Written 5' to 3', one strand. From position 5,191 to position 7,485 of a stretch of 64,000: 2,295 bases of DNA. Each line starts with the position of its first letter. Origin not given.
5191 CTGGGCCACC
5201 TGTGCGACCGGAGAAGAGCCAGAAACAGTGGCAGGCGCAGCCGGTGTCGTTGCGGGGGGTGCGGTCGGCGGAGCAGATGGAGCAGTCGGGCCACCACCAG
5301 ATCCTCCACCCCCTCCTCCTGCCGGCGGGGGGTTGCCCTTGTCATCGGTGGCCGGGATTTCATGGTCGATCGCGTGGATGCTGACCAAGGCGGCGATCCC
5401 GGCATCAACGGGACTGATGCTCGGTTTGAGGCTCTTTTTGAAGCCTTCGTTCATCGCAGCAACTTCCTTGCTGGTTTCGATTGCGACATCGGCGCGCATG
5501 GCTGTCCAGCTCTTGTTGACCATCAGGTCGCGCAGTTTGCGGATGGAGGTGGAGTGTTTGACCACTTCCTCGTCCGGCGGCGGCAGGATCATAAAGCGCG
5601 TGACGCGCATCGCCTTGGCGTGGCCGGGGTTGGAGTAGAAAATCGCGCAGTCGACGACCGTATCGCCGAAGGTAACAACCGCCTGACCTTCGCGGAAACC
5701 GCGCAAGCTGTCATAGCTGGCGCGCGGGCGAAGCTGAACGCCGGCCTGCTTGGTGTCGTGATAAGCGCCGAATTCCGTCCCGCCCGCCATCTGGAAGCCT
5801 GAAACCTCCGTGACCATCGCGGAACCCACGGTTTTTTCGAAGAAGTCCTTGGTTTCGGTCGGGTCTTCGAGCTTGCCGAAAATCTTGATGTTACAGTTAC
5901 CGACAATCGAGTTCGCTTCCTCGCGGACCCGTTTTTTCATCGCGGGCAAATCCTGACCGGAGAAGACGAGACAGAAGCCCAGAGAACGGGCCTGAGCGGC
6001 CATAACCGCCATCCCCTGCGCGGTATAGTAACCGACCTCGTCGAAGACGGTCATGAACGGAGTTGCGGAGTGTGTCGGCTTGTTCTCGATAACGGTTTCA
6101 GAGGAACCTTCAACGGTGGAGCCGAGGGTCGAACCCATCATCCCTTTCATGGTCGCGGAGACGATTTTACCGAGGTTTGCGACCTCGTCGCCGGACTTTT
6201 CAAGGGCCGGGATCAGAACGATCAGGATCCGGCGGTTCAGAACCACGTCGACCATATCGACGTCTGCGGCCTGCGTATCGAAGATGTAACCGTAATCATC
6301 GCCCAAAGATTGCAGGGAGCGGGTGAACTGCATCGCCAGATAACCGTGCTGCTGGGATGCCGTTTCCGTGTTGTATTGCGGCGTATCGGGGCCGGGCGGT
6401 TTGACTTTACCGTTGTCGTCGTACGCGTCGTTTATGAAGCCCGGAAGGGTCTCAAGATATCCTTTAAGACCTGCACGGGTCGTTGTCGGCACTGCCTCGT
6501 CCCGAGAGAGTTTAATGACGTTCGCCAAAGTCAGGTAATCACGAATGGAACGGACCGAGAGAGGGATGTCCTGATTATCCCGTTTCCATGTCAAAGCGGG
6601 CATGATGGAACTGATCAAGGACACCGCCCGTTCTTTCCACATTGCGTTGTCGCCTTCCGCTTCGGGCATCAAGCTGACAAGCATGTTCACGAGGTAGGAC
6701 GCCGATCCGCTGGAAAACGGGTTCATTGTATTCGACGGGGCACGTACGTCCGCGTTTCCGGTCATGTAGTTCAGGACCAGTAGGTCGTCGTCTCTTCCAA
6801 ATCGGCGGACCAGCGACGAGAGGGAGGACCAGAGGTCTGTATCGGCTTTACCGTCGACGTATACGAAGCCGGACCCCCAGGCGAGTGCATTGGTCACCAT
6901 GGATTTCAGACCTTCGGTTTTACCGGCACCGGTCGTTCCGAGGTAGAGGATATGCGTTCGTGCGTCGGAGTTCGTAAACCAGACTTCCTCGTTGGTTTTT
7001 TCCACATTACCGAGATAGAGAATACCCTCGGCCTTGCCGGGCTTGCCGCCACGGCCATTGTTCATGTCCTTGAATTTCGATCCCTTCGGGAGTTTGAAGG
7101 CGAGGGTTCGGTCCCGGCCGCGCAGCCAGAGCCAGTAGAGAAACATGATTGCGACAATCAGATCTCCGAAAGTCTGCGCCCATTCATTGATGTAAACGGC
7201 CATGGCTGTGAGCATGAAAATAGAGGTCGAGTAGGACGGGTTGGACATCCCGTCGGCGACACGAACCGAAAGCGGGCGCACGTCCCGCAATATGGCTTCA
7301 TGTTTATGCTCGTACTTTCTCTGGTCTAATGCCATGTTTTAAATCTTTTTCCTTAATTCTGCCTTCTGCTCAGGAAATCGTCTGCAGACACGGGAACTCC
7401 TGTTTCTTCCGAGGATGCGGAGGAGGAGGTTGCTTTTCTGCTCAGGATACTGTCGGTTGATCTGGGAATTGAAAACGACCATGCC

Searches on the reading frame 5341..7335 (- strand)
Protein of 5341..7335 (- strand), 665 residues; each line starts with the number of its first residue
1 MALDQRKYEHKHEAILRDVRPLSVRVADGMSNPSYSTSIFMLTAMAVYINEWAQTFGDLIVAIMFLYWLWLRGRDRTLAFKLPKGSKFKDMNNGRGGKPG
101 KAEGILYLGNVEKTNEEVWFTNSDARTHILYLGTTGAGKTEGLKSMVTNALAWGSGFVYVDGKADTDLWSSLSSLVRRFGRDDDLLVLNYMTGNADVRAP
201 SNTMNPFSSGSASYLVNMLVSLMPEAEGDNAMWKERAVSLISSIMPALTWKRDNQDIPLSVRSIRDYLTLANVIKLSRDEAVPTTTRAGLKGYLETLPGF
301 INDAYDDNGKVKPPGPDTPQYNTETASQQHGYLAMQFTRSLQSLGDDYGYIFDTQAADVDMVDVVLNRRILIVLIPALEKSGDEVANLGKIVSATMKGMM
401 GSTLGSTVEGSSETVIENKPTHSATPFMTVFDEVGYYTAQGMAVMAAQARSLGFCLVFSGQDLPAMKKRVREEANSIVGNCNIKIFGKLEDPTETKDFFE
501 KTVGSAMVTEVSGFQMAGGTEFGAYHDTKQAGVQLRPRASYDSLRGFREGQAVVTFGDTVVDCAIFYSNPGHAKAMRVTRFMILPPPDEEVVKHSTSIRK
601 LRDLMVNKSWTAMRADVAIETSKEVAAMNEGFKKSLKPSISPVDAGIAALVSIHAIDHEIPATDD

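Call 10: find_related_loci(query=window:5356-7335:-, collection=genome_contigs, flank=10000)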
Query window:5356-7335:- (660 aa) in genome_contigs; peptide patterns used: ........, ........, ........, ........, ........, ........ (x = any residue, [..] = any of these).
285 stretches matched a pattern; 240 encode a relative of the query (tblastn E <= 1e-3); the best 80 are kept; 80 distinct loci.
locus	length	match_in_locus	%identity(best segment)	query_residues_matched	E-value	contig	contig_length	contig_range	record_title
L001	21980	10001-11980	96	1-660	0e+0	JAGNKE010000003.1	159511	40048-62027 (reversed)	MAG: Alphaproteobacteria bacterium isolate Go_SlAct_bin_25 Go_SlAct_176_length_159511_cov_26.282563, whole genome shotgu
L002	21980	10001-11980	94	1-660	0e+0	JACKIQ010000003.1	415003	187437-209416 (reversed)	MAG: Rhodospirillales bacterium isolate HK-STAS-PROT-15 HK-STAS-PROT-15_3, whole genome shotgun sequence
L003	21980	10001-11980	93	1-660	0e+0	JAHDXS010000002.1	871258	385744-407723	MAG: Alphaproteobacteria bacterium isolate PRO23 NODE_6_length_871258_cov_22.685697, whole genome shotgun sequence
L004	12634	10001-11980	83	1-660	0e+0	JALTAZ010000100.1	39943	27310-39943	MAG: Micavibrio sp. isolate S012_metabat2_scaf2bin.183 S012_NODE_390_length_39943_cov_4.889793, whole genome shotgun seq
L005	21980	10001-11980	83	1-660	0e+0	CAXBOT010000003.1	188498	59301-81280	MAG TPA_asm: uncultured Alphaproteobacteria bacterium isolate ERR2762188_binner12_Refined_81 genome assembly, contig: ER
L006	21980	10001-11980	83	1-660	0e+0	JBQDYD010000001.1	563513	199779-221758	MAG: Alcanivorax sp. isolate MAG10 Contig1, whole genome shotgun sequence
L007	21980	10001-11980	82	1-660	0e+0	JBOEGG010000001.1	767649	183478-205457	MAG: Alphaproteobacteria bacterium isolate PBSAalp5 PBSA13_contig_4, whole genome shotgun sequence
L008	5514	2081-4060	82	1-660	0e+0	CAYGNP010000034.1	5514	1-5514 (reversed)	MAG TPA_asm: uncultured Micavibrio sp. isolate ERP117304_co1_101 genome assembly, contig: NODE_12287_length_5514_cov_19.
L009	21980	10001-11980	83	1-660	0e+0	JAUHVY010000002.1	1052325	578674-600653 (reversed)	MAG: Alphaproteobacteria bacterium isolate 1_bin.40 NODE_3_length_1052325_cov_25.225944, whole genome shotgun sequence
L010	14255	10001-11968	82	1-656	0e+0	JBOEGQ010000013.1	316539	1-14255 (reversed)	MAG: Alphaproteobacteria bacterium isolate PBSAalp15 PBSAc_contig_1040, whole genome shotgun sequence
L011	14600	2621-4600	82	1-660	0e+0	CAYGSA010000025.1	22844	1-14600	MAG TPA_asm: uncultured Micavibrio sp. isolate ERP117304_co2_190 genome assembly, contig: NODE_1900_length_22844_cov_8.6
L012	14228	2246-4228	82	1-660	0e+0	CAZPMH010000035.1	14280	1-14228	MAG TPA_asm: uncultured Micavibrio sp. isolate SRP342821_co1_19 genome assembly, contig: NODE_3381_length_14280_cov_15.9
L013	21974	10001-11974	82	1-660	0e+0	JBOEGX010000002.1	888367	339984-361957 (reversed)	MAG: Alphaproteobacteria bacterium isolate PBSAalp11 PBSA13b_contig_223, whole genome shotgun sequence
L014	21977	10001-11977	82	1-660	0e+0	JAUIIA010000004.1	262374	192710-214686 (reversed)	MAG: Alphaproteobacteria bacterium isolate Co_bin.236 NODE_449_length_262374_cov_1.734662, whole genome shotgun sequence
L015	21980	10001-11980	80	1-660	0e+0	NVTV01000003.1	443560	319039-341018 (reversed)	MAG: Alphaproteobacteria bacterium isolate NORP106 Contig_source1382A_20, whole genome shotgun sequence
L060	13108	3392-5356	73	1-655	0e+0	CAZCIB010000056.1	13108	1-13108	MAG TPA_asm: uncultured Pseudobdellovibrionaceae bacterium isolate SRP141376_co5_259 genome assembly, contig: NODE_11719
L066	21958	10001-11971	71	1-657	0e+0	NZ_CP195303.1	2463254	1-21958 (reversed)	Micavibrio aeruginosavorus strain HCB189 chromosome, complete genome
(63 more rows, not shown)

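Call 36: search_protein_representatives(protein=window:5341-7335:-)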
Query: 665 residues. Proteins with E-value up to 0.001 (for the whole library): 2260; up to 1e-10: 1389; up to 1e-30: 895. The best 150 are listed.
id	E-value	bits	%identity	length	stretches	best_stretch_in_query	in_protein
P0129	0.0e+00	1042.2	69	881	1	3-662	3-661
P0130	1.2e-261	886.0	61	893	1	5-658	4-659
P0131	1.4e-253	859.4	60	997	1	6-650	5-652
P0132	3.9e-236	801.7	55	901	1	1-656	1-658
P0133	5.5e-235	797.9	57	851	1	1-650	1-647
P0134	7.5e-221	751.2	56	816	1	7-657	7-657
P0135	1.7e-208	710.4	51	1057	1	15-654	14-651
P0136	2.4e-208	709.9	54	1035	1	1-636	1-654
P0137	1.8e-198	677.3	52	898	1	15-653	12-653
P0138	5.2e-178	609.7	47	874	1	25-651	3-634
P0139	2.6e-170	584.3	62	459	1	5-450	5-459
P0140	2.1e-160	551.5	49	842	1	7-593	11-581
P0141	3.2e-156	537.7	49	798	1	11-612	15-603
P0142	9.8e-155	532.8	51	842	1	40-593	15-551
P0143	1.8e-154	531.9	48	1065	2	138-603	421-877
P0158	2.0e-140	485.5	42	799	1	5-652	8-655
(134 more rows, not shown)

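Call 49: search_solved_structures(query=P0158, max_evalue=0.001, show_alignments=1)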
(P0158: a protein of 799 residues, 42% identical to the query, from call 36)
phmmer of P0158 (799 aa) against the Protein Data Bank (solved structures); distinct sequences matched with E-value up to 0.001: 8.
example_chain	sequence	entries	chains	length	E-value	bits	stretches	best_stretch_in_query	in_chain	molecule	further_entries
6sz9_A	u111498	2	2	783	1.7e-290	968.5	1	4-766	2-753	IcmO (DotL)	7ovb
5x42_B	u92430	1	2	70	2.6e-07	32.2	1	592-656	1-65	IcmO (DotL)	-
5xnb_A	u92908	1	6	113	7.4e-07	30.7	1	678-766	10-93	DotL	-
7bwk_A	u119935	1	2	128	8e-07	30.6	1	677-767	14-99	IcmO (DotL)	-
5x1e_C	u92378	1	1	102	2.8e-06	28.8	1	681-766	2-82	IcmO (DotL)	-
5x90_C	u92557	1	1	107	2.9e-06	28.7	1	681-767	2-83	IcmO (DotL)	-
5x90_G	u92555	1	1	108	3e-06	28.7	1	681-767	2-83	IcmO (DotL)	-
5x1e_F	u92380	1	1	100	8e-06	27.3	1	684-766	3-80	IcmO (DotL)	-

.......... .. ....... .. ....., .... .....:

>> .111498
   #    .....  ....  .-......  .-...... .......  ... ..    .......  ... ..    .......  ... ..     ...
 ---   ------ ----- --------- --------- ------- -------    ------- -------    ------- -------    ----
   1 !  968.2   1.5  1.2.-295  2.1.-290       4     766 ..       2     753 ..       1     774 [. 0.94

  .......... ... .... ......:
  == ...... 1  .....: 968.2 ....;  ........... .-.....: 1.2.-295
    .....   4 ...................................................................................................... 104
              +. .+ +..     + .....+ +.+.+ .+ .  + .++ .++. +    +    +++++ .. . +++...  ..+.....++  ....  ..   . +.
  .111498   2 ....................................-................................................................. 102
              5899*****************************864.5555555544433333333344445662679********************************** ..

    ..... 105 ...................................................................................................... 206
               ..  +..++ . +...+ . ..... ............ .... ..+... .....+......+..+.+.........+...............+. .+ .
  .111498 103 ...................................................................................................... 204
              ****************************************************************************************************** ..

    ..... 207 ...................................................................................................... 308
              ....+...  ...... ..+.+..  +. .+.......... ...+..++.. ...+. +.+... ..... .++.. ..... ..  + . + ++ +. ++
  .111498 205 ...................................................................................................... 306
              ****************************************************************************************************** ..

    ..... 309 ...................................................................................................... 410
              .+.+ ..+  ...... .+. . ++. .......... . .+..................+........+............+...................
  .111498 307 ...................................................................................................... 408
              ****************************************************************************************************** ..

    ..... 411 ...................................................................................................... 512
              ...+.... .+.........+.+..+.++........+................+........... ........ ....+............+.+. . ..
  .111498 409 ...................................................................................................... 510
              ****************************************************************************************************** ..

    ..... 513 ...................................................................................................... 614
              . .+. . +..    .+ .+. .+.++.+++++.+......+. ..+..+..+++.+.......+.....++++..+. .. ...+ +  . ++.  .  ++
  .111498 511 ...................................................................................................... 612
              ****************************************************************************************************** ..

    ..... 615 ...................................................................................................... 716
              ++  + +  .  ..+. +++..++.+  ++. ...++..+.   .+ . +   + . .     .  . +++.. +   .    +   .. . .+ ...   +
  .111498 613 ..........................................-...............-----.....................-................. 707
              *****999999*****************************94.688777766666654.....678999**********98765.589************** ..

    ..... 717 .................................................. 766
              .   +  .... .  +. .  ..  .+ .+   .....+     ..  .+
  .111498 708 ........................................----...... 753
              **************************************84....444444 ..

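Call 67: search_protein_families(library=pfam, proteins=[L066:973-2208:+, L066:2213-2785:-, L066:3150-4619:+, L066:4657-5403:+, L066:5420-5809:+, L066:6141-6983:-, L066:7127-7753:-, L066:12576-13349:+, L066:13353-15131:-, L066:15201-17678:-], max_evalue=0.001)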
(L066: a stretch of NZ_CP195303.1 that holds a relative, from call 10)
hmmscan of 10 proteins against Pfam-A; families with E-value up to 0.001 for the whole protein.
L066:973-2208:+ (411 aa): 0 families

L066:2213-2785:- (190 aa): 2 families
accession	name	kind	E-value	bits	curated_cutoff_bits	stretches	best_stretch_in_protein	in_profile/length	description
PF01272.25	GreA_GreB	-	1.3e-23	83.2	26.9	1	115-187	4-77/77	Transcription elongation factor, GreA/GreB, C-term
PF03449.20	GreA_GreB_N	-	4.8e-23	81.6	24.5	1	35-105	1-71/71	Transcription elongation factor, N-terminal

L066:3150-4619:+ (489 aa): 5 families
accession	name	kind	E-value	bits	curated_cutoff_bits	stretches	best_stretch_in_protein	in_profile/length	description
PF05872.18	HerA_C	-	9.7e-221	734.2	22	1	18-487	9-497/502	Helicase HerA-like C-terminal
PF01935.23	DUF87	-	7.8e-09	36.4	23.2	1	11-232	3-200/220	Helicase HerA, central domain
PF04851.21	ResIII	-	1.8e-05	25.2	22.5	0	26-62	19-58/164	Type III restriction enzyme, res subunit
PF01580.24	FtsK_SpoIIIE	-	2.8e-05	24.1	24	1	20-53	29-62/221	FtsK/SpoIIIE family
PF13401.12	AAA_22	-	0.00057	20.6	27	0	30-59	5-36/130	AAA domain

L066:4657-5403:+ (248 aa): 0 families

L066:5420-5809:+ (129 aa): 0 families

L066:6141-6983:- (280 aa): 0 families

L066:7127-7753:- (208 aa): 2 families
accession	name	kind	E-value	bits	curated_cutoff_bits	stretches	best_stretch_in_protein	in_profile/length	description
PF14246.11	TetR_C_7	-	3.2e-28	98.5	22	1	89-203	1-115/119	AefR-like transcriptional repressor, C-terminal domain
PF00440.29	TetR_N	-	2.6e-19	69.2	24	1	19-65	1-47/47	Bacterial regulatory proteins, tetR family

L066:12576-13349:+ (257 aa): 0 families

L066:13353-15131:- (592 aa): 3 families
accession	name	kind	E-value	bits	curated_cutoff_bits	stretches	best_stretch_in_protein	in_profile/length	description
PF00750.26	tRNA-synt_1d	-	3e-77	260.4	23.3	1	116-462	18-348/349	tRNA synthetases class I (R), catalytic domain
PF05746.21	DALR_1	-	1.1e-24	87.3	22.3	1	477-592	1-117/117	DALR anticodon binding domain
PF03485.21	Arg_tRNA_synt_N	-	1.8e-18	67.3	21.5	1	8-91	3-85/85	Arginyl tRNA synthetase N terminal domain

L066:15201-17678:- (825 aa): 4 families
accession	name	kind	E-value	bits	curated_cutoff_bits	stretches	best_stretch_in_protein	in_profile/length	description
PF00204.31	DNA_gyraseB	-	7.1e-59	198.6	27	1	244-414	1-172/173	DNA gyrase B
PF00986.26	DNA_gyraseB_C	-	1.5e-31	108.8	29.8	1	753-814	2-63/63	DNA gyrase B subunit, carboxyl terminus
PF01751.28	Toprim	-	1.3e-18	67.3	23.1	1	443-554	1-95/96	Toprim domain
PF02518.31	HATPase_c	-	1.1e-15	58.5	26.4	1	51-191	2-105/111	Histidine kinase-, DNA gyrase B-, and HSP90-like ATPase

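Call 73: find_related_loci(query=A3, collection=metagenome_contigs, flank=6000)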
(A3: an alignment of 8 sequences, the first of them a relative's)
Query A3 (851 aa) in metagenome_contigs; peptide patterns used: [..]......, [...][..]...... (x = any residue, [..] = any of these).
344 stretches matched a pattern; 189 encode a relative of the query (tblastn E <= 1e-3); the best 80 are kept; 80 distinct loci.
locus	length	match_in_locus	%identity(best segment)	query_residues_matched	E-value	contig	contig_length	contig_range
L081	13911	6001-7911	60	1-651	0e+0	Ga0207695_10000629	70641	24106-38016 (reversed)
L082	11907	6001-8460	53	1-782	0e+0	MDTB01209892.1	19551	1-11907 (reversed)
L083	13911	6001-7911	59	1-651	0e+0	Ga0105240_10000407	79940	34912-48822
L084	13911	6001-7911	59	1-651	0e+0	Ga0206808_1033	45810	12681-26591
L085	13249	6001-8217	55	1-724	0e+0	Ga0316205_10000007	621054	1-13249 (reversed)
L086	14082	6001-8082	57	1-693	0e+0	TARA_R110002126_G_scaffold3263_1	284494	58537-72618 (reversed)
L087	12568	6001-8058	56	14-682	0e+0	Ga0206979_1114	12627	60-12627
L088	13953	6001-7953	60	1-648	0e+0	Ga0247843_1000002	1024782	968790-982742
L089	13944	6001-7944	60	14-648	0e+0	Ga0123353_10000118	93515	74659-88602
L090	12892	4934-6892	59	14-651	0e+0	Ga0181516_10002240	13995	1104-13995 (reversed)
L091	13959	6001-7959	58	14-651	0e+0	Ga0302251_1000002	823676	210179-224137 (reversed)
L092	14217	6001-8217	54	1-731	0e+0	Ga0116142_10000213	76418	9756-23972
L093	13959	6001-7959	58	14-651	0e+0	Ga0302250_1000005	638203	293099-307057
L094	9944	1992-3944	58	1-648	0e+0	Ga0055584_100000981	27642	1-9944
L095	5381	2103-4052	57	1-648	0e+0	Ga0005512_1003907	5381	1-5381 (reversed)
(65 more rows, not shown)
